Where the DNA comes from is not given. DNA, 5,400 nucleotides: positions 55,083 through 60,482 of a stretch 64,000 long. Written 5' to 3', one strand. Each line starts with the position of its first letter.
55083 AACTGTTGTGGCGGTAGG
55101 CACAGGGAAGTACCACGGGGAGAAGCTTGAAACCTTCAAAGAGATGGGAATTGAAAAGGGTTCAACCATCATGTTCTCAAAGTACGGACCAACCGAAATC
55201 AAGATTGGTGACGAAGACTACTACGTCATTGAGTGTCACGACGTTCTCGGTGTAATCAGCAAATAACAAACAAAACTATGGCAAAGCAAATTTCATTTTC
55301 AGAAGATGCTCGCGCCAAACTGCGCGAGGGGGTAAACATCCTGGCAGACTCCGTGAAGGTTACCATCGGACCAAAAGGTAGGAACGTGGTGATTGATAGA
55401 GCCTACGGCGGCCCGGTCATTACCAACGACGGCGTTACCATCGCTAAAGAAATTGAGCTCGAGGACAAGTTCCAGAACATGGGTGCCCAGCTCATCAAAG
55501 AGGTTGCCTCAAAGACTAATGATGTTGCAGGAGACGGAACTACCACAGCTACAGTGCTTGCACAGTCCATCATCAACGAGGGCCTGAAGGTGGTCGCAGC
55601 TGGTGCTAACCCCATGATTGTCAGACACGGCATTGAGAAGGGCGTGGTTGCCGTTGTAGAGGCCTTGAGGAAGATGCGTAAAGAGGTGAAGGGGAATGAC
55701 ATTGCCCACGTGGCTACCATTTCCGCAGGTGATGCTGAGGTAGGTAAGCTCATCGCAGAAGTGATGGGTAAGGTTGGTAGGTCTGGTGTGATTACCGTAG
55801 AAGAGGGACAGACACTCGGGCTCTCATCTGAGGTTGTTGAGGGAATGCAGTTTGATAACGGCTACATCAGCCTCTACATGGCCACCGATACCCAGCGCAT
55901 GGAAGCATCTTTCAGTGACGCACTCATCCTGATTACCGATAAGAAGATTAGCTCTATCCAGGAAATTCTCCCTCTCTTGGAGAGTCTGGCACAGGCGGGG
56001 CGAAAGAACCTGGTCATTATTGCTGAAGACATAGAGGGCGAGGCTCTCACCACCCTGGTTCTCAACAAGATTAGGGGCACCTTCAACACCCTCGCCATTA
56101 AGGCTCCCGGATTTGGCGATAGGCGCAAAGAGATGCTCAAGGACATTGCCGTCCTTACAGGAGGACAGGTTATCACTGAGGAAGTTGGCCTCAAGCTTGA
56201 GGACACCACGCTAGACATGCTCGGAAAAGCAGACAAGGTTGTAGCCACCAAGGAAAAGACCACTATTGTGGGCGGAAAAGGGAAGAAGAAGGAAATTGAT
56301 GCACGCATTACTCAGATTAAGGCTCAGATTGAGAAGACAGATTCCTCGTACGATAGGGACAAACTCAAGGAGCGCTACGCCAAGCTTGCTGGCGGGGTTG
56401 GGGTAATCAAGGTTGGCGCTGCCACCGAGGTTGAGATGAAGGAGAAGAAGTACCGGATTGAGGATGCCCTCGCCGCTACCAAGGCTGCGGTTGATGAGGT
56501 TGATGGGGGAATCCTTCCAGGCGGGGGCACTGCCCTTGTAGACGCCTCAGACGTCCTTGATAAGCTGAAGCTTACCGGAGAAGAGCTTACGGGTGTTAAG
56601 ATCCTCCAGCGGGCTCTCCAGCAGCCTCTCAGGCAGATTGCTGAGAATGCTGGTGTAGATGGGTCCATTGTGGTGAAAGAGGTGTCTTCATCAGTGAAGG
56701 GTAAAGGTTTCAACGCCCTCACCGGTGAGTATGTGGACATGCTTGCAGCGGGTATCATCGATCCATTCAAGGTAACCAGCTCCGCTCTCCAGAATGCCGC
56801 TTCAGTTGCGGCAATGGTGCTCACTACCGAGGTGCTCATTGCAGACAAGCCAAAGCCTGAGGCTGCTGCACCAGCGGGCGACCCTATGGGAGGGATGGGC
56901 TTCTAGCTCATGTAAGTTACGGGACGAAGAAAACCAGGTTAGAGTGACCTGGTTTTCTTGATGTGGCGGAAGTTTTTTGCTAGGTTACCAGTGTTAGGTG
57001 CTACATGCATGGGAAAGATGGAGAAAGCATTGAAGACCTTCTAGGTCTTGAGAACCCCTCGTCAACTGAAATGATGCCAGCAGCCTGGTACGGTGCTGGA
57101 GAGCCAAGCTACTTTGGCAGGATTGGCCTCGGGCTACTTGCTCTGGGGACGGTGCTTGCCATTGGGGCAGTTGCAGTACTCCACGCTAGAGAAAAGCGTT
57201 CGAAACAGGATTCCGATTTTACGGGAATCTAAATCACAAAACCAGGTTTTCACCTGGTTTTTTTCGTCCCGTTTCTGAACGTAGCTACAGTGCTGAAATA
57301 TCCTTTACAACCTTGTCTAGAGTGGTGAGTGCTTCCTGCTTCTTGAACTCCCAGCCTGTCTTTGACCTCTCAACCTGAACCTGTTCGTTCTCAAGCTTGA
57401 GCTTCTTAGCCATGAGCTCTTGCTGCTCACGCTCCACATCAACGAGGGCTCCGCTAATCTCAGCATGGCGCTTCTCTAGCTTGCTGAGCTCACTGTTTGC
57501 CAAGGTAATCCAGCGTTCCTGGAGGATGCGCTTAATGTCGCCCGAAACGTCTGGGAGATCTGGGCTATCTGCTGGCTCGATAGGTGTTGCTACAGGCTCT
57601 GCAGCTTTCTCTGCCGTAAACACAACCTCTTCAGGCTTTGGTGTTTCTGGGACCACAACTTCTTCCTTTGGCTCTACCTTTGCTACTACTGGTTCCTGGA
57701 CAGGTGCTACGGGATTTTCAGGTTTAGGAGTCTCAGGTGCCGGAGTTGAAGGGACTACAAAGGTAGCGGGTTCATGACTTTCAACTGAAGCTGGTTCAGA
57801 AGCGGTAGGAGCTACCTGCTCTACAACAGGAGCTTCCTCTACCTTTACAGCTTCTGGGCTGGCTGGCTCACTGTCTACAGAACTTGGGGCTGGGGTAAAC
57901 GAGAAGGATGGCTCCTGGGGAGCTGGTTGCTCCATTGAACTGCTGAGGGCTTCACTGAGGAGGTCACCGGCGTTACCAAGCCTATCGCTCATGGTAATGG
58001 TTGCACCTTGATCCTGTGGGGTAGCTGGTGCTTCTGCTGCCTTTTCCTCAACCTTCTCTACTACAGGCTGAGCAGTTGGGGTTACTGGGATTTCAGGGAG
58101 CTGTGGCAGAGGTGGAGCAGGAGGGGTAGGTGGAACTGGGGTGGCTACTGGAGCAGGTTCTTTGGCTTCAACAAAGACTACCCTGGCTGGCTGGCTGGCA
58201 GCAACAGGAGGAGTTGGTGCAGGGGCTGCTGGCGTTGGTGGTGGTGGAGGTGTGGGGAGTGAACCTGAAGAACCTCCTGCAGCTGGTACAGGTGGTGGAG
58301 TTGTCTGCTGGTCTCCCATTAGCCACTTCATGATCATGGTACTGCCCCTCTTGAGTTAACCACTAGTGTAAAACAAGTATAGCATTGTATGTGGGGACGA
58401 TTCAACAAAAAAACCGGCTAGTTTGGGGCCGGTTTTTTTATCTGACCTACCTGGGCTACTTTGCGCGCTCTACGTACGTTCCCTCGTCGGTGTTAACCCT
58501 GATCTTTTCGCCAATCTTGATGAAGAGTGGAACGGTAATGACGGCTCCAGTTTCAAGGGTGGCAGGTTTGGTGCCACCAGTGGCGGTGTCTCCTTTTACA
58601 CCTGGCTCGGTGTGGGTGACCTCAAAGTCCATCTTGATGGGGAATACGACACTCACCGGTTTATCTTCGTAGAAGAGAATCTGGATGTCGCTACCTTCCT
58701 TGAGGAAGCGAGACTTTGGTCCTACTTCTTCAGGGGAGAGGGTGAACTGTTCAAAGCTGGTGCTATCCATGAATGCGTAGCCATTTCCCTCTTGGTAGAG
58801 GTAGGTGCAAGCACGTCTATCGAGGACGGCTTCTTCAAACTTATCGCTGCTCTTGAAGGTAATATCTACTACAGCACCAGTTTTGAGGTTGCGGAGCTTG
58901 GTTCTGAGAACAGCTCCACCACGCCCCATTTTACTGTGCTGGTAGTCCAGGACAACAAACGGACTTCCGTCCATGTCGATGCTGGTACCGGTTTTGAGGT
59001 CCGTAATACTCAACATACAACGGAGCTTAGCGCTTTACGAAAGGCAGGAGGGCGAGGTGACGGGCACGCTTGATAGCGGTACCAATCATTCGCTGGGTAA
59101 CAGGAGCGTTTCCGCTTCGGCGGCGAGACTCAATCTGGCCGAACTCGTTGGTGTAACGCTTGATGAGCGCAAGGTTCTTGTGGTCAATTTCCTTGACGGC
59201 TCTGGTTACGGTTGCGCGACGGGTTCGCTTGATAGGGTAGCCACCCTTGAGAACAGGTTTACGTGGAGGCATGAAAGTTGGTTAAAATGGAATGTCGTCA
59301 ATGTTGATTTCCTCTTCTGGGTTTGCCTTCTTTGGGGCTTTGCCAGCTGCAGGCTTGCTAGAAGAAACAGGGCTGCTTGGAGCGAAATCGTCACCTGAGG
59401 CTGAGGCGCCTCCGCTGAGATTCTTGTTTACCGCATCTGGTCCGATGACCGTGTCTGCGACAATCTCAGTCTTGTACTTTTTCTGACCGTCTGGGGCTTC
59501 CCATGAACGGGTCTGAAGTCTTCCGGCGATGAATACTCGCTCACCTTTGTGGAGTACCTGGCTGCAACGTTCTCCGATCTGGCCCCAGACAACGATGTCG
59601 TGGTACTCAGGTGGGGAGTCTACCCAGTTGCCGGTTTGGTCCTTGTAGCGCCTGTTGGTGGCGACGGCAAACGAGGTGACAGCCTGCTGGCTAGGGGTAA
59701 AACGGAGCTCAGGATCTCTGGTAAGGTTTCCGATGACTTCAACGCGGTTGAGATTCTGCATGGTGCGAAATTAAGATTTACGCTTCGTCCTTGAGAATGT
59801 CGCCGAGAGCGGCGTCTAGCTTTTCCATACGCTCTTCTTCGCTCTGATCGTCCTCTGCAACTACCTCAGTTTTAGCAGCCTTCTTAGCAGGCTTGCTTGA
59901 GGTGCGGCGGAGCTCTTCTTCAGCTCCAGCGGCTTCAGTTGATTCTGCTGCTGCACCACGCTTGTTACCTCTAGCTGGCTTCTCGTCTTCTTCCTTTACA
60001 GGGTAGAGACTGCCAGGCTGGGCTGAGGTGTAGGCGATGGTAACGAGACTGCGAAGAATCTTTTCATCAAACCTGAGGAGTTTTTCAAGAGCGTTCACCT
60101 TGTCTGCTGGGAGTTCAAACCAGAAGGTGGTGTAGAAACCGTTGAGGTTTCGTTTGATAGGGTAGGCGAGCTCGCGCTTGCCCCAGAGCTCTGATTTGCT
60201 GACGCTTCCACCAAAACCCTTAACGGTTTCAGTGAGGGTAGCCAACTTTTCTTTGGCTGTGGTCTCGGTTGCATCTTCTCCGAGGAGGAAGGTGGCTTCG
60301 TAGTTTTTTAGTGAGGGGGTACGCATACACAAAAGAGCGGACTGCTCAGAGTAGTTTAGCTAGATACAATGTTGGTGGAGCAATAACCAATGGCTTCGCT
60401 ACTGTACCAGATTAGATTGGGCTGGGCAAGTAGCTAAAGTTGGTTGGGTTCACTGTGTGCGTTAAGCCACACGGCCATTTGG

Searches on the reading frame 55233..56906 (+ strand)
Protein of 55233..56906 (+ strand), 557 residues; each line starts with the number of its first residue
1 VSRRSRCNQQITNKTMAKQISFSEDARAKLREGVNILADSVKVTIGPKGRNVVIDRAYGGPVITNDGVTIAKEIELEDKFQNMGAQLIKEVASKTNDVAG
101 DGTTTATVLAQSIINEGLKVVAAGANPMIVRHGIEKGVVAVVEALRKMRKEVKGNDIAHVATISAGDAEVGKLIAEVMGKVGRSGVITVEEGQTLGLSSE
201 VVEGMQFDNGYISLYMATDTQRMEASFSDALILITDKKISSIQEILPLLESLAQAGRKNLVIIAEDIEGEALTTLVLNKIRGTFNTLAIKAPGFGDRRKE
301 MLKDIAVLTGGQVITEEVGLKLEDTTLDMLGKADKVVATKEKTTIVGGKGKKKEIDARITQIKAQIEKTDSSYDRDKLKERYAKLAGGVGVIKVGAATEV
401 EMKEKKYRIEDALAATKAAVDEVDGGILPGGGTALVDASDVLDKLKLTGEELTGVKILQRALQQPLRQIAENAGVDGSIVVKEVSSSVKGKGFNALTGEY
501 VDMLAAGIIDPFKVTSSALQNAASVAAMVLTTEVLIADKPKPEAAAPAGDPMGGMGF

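Call 50: search_protein_families(library=pfam, proteins=[window:55233-56906:+], max_evalue=0.001)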
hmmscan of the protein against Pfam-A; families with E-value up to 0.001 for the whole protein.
window:55233-56906:+ (557 aa): 1 family
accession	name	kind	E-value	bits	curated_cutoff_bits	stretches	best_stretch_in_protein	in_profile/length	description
PF00118.29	Cpn60_TCP1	-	3.1e-72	244.3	34.3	1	37-539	1-489/490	TCP-1/cpn60 chaperonin family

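Call 82: find_homologous_proteins(query=window:55233-56906:+, max_evalue=1e-50)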
Query window:55233-56906:+ (557 aa): 8000 proteins with E <= 1e-50 among 8000 candidates; the best 120 are listed.
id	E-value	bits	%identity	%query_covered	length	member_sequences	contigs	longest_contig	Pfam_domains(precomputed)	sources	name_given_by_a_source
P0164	0.0e+0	1115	100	97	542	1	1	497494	PF00118.30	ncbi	-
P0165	0.0e+0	1108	99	97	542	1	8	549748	PF00118.30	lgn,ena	-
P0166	0.0e+0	1091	98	97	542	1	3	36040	PF00118.30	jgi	jgi:chaperonin GroEL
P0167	0.0e+0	1084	97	97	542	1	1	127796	PF00118.30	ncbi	ncbi:chaperonin GroEL [soil metagenome]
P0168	0.0e+0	1051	93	97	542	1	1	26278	PF00118.30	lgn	-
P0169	0.0e+0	1049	93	97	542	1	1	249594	PF00118.30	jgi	jgi:chaperonin GroEL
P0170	1.1e-285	966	86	97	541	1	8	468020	PF00118.30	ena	-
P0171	3.1e-284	961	85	95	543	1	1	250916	PF00118.30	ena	-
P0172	5.9e-284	960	85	97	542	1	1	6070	PF00118.30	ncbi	-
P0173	1.4e-283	959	84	97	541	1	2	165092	PF00118.30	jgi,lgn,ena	-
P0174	2.1e-282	955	85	97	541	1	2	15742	PF00118.30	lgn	-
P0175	3.3e-282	955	84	97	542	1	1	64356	PF00118.30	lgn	-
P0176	3.8e-280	948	83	97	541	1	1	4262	PF00118.30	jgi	jgi:chaperonin GroEL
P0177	2.1e-277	939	84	97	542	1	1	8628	PF00118.30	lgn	-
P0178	3.3e-274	928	83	95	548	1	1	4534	PF00118.30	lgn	-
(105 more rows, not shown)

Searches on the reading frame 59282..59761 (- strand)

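Call 50: search_protein_families(library=pfam, proteins=[window:59282-59761:-], max_evalue=0.001)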
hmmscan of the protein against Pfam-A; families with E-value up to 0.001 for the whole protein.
window:59282-59761:- (159 aa): 1 family
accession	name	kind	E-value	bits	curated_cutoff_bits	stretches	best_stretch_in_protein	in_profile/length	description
PF00436.31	SSB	-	1.2e-34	119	26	1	4-105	1-101/104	Single-strand binding protein family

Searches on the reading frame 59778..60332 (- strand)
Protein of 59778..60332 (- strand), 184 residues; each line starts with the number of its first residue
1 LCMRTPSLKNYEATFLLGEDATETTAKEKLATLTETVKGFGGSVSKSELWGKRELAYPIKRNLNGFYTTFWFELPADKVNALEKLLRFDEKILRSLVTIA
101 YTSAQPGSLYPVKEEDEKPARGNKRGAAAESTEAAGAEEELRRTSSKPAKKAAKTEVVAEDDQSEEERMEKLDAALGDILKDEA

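Call 50: search_protein_families(library=pfam, proteins=[window:59778-60332:-], max_evalue=0.001)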
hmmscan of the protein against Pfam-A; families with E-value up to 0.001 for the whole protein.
window:59778-60332:- (184 aa): 1 family
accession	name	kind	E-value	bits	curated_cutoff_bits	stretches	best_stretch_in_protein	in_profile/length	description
PF01250.22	Ribosomal_S6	-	1.5e-21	76.8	27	1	10-97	1-88/90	Ribosomal protein S6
